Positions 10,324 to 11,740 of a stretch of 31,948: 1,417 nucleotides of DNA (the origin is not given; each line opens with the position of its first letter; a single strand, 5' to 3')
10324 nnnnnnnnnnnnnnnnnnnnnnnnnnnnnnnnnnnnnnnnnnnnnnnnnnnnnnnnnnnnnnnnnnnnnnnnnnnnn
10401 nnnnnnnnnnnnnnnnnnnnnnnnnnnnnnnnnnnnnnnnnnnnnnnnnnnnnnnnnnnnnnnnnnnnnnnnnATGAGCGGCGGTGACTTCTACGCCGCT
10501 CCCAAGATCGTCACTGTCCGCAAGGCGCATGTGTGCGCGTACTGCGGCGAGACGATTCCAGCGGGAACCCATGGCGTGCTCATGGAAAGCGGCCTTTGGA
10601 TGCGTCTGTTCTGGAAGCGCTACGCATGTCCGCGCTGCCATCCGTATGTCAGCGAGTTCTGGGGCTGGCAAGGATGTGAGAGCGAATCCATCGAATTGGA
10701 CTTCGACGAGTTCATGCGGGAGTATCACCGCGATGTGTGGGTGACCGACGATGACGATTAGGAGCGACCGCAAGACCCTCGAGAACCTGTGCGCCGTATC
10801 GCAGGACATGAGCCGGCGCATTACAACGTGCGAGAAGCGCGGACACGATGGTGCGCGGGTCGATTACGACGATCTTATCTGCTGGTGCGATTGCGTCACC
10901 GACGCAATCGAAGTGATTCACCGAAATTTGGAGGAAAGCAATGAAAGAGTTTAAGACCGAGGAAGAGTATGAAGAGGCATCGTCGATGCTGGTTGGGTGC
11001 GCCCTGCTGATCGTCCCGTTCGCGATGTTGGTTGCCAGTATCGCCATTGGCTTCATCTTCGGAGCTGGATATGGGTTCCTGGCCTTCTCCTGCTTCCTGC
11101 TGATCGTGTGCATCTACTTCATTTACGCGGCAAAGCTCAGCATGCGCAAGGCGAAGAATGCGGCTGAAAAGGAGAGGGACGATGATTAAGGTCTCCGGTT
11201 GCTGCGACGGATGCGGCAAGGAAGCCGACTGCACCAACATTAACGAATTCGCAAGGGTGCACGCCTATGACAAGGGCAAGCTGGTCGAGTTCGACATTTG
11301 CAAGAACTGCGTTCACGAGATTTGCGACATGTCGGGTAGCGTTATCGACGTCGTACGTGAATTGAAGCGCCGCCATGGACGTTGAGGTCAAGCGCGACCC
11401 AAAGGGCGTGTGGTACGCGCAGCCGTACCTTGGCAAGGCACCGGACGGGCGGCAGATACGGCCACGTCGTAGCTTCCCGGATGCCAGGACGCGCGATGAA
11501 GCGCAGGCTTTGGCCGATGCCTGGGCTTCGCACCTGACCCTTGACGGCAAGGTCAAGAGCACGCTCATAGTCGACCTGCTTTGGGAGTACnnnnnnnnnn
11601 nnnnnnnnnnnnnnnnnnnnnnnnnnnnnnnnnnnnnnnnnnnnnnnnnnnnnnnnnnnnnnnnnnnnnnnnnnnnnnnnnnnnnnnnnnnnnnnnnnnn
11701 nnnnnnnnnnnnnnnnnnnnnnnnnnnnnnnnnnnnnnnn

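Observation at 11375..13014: Phage-encoded actinobacterial IHF (mIHF) immediately downstream of an intact tyrosine integrase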

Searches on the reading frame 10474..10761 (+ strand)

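Call 6: search_protein_families(library=pfam, proteins=[window:10474-10761:+], max_evalue=0.01)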
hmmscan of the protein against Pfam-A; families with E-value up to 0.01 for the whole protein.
window:10474-10761:+ (95 aa): 1 family
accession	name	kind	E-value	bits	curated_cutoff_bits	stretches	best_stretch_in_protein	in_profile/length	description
PF18439.7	zf_UBZ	-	0.005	16.9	25.6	0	49-61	2-14/32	Ubiquitin-Binding Zinc Finger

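Call 28: search_protein_families(library=phrogs, proteins=[window:10474-10761:+], max_evalue=0.001)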
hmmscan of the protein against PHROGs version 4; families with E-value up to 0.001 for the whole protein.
window:10474-10761:+ (95 aa): 2 families
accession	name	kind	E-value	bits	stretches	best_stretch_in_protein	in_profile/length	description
phrog_7314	-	unknown function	0.00012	23.2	1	8-66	4-61/134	-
phrog_16244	-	unknown function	0.00078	20.8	0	9-63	7-60/87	-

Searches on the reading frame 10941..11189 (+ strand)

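Call 6: search_protein_families(library=pfam, proteins=[window:10941-11189:+], max_evalue=0.01)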
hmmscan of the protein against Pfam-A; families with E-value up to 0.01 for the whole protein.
window:10941-11189:+ (82 aa): 2 families
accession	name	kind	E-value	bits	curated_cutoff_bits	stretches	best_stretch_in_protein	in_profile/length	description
PF07332.16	Phage_holin_3_6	-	0.0005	20.5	28.4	1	15-77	37-103/116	Putative Actinobacterial Holin-X, holin superfamily III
PF14150.11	YesK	-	0.0014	19.2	25.2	1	13-64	28-79/81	YesK-like protein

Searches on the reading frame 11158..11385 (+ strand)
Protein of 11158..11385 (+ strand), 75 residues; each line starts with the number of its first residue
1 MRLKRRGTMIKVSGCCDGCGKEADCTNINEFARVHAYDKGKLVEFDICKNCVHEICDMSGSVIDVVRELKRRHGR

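Call 6: search_protein_families(library=pfam, proteins=[window:11158-11385:+], max_evalue=0.01)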
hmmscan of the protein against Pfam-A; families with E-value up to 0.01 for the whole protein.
window:11158-11385:+ (75 aa): 0 families

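Call 28: search_protein_families(library=phrogs, proteins=[window:11158-11385:+], max_evalue=0.001)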
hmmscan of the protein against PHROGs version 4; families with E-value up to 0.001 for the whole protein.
window:11158-11385:+ (75 aa): 0 families

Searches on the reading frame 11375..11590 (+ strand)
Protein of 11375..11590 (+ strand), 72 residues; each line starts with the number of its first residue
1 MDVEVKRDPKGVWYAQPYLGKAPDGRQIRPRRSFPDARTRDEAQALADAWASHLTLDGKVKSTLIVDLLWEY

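Call 57: search_protein_families(library=pfam, proteins=[window:11375-11590:+], max_evalue=10)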
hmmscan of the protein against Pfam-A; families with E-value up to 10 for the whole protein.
seq(72 aa): 0 families
